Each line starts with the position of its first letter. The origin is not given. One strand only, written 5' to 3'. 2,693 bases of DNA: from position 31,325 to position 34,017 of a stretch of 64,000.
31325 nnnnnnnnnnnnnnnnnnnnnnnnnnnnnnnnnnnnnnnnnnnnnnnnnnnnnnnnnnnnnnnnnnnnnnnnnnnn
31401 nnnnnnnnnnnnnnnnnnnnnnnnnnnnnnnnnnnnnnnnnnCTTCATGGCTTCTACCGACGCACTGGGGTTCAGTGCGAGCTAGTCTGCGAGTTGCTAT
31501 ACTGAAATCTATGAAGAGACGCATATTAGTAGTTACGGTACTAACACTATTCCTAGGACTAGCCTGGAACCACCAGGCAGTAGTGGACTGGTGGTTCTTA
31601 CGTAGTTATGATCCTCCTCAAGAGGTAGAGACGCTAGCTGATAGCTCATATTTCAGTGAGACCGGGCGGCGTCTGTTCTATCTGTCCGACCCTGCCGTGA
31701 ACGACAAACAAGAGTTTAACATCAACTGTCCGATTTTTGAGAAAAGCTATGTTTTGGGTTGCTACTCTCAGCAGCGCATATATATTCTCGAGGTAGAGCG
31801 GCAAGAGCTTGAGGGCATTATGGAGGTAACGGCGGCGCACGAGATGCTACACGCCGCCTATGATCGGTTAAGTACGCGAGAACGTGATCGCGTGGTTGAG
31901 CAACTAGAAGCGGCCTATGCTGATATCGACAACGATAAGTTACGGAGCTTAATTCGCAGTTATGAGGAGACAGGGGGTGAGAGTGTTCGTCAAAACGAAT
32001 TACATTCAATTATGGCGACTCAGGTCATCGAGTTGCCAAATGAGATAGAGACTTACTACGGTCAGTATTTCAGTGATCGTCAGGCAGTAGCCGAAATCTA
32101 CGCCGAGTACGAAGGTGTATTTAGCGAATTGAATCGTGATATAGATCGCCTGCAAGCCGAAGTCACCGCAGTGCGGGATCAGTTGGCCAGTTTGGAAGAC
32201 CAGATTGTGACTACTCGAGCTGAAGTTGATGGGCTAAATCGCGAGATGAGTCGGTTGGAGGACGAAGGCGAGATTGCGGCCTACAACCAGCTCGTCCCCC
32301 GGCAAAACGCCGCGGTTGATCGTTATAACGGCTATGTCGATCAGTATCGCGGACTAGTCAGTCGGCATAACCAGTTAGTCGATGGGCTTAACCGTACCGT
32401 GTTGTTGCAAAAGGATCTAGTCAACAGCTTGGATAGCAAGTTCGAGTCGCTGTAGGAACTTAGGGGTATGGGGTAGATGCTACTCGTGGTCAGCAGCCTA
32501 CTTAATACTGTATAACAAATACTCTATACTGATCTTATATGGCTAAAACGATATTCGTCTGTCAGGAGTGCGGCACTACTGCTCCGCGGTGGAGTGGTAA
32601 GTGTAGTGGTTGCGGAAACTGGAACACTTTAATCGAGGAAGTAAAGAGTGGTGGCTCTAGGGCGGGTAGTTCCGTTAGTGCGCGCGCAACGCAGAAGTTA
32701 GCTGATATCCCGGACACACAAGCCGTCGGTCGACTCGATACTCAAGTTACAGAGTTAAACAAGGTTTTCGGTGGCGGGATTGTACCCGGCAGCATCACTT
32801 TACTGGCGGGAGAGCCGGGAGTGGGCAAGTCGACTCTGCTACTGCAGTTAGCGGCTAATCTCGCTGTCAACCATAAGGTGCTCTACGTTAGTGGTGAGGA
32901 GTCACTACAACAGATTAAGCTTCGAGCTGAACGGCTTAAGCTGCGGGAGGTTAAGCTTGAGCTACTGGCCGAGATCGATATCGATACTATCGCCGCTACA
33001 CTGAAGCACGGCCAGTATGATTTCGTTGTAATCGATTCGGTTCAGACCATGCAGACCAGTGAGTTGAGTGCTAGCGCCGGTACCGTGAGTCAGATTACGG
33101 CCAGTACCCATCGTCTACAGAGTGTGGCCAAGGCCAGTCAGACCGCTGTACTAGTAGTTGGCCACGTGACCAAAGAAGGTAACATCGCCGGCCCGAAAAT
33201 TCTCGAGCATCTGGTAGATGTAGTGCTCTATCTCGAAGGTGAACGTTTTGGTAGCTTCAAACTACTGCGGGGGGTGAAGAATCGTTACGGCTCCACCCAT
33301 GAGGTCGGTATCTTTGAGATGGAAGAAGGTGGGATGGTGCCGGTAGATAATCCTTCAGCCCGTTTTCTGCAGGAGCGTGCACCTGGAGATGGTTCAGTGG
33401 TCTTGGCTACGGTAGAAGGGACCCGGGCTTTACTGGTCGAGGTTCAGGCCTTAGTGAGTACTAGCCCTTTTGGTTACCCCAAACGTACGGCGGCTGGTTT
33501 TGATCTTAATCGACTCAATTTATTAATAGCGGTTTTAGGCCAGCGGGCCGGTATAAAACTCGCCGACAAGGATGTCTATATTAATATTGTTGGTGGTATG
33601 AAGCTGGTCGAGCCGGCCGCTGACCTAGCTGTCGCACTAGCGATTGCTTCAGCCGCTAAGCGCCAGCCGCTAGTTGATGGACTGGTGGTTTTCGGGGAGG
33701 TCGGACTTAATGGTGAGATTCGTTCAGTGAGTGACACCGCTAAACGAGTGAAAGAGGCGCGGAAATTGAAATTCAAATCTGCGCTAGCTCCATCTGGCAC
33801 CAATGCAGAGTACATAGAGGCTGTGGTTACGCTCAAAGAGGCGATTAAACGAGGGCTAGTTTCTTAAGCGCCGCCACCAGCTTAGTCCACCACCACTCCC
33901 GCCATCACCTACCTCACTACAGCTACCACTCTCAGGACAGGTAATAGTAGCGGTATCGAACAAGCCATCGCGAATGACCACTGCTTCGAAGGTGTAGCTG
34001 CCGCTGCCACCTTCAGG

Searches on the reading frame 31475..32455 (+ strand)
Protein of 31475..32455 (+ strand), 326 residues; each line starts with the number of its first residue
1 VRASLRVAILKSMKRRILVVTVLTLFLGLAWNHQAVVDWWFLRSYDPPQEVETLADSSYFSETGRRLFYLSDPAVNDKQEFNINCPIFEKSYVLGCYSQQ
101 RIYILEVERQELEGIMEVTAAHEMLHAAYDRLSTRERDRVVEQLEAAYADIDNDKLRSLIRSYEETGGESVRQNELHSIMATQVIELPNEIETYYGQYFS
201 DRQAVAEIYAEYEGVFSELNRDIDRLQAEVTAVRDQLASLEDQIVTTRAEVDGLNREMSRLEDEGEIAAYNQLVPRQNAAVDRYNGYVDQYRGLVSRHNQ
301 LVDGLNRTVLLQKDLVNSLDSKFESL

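Call 7: search_protein_families(library=ncbifam, proteins=[window:31475-32455:+])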
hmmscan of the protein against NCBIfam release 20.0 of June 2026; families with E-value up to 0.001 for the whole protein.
window:31475-32455:+ (326 aa): 2 families
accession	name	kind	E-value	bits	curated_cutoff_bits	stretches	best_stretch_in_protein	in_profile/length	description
TIGR02169.1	SMC_prok_A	equivalog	0.00055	17.7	729.4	1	107-266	259-417/1165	chromosome segregation protein SMC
NF045487.1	ASRP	equivalog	0.00093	17.9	300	1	154-309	128-286/593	archaea-specific SMC-related protein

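Call 24: search_protein_families(library=pfam, proteins=[window:31475-32455:+], max_evalue=0.01)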
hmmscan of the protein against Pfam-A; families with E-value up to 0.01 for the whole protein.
window:31475-32455:+ (326 aa): 9 families
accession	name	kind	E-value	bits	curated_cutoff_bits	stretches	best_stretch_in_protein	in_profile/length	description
PF13166.12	AAA_13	-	0.00044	19.5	36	1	108-261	322-470/713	AAA domain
PF05816.16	TelA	-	0.00063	19.4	30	1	153-260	47-155/332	Toxic anion resistance protein (TelA)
PF16888.10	YwqH-like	-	0.00071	20.3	33.7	1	190-246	64-120/123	YwqH-like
PF07889.17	DUF1664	-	0.0012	19.3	34.6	0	203-264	41-102/124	Protein of unknown function (DUF1664)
PF10368.14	YkyA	-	0.0028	17.9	28.8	0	214-317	47-150/186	Putative cell-wall binding lipoprotein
PF15739.10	TSNAXIP1_N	-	0.0036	18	27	1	206-264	45-99/111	Translin-associated factor X-interacting N-terminus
PF04977.20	DivIC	-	0.0049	17.1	28.9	0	227-269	16-59/80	Septum formation initiator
PF04751.20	DarP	-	0.0072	16.7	26.3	0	118-167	88-136/153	Dual-action ribosomal maturation protein DarP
PF06419.17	COG6_N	-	0.0089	16.6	27.4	0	216-265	35-84/114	Conserved oligomeric complex COG6, N-terminal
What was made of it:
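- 31475..32455 (+): 326-aa coiled-coil ORF, possibly co-transcribed with clpC. It gives only weak coiled-coil Pfam hits (call 24).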

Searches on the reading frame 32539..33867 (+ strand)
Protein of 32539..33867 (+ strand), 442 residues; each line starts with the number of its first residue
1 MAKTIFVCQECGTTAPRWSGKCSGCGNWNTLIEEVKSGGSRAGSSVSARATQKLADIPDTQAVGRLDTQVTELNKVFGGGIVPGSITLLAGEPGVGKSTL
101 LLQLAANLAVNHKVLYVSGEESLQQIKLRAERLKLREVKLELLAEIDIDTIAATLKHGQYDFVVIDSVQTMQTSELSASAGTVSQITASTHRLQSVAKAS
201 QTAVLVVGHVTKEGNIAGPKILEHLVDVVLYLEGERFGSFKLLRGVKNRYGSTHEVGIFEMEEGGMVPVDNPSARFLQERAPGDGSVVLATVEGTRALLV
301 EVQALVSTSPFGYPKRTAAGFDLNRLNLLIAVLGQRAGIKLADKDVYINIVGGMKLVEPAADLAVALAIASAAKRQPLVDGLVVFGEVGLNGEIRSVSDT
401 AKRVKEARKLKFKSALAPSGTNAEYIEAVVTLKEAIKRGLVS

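Call 7: search_protein_families(library=ncbifam, proteins=[window:32539-33867:+])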
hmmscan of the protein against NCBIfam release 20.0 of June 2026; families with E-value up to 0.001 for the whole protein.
window:32539-33867:+ (442 aa): 24 families
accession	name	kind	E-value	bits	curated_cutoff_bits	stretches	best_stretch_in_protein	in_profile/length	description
TIGR00416.1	sms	equivalog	3.9e-159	530.2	403.05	1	2-424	4-436/454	DNA repair protein RadA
TIGR02902.1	spore_lonB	equivalog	3.1e-12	45.9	723.3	1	328-428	411-511/531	ATP-dependent protease LonB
TIGR03881.1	KaiC_arch_4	hypoth_equivalog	9.3e-11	41.8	247.8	1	65-192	2-114/231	KaiC domain-containing protein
TIGR02237.1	recomb_radB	equivalog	1.2e-10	41.7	172.4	1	73-235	1-179/210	DNA repair and recombination protein RadB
TIGR02903.1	spore_lon_C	equivalog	2.7e-10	39.4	678.8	1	331-420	498-587/615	Lon family ATP-dependent protease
NF006799.0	PRK09302.1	equivalog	2.1e-09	36.5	408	1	64-128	253-318/515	circadian clock protein KaiC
TIGR00665.1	DnaB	equivalog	4.4e-09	35.7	385.25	1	42-129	153-242/435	replicative DNA helicase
TIGR03600.1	phage_DnaB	exception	5.2e-08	32.3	498.65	1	66-129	177-241/421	phage replicative helicase, DnaB family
NF052589.1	ArlH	equivalog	8.2e-08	32.2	215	1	70-124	6-61/229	archaellum protein ArlH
NF003301.0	PRK04301.1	equivalog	1.5e-07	31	259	1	60-113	77-130/316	DNA repair and recombination protein RadA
TIGR02236.1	recomb_radA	equivalog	4.9e-07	29.4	361.15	1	60-112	72-124/311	DNA repair and recombination protein RadA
NF005852.0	PRK07773.1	equivalog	9e-07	27.5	780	1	63-129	197-264/886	replicative DNA helicase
NF006320.0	PRK08533.1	equivalog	1.3e-06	28.2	215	1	66-120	6-61/230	flagellar accessory protein FlaH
NF004723.0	PRK06067.1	subfamily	2.3e-06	27.3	194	1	65-135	15-86/243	flagellar accessory protein FlaH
TIGR03877.1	thermo_KaiC_1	hypoth_equivalog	6.5e-06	25.8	307.25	1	65-134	3-73/238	KaiC domain-containing protein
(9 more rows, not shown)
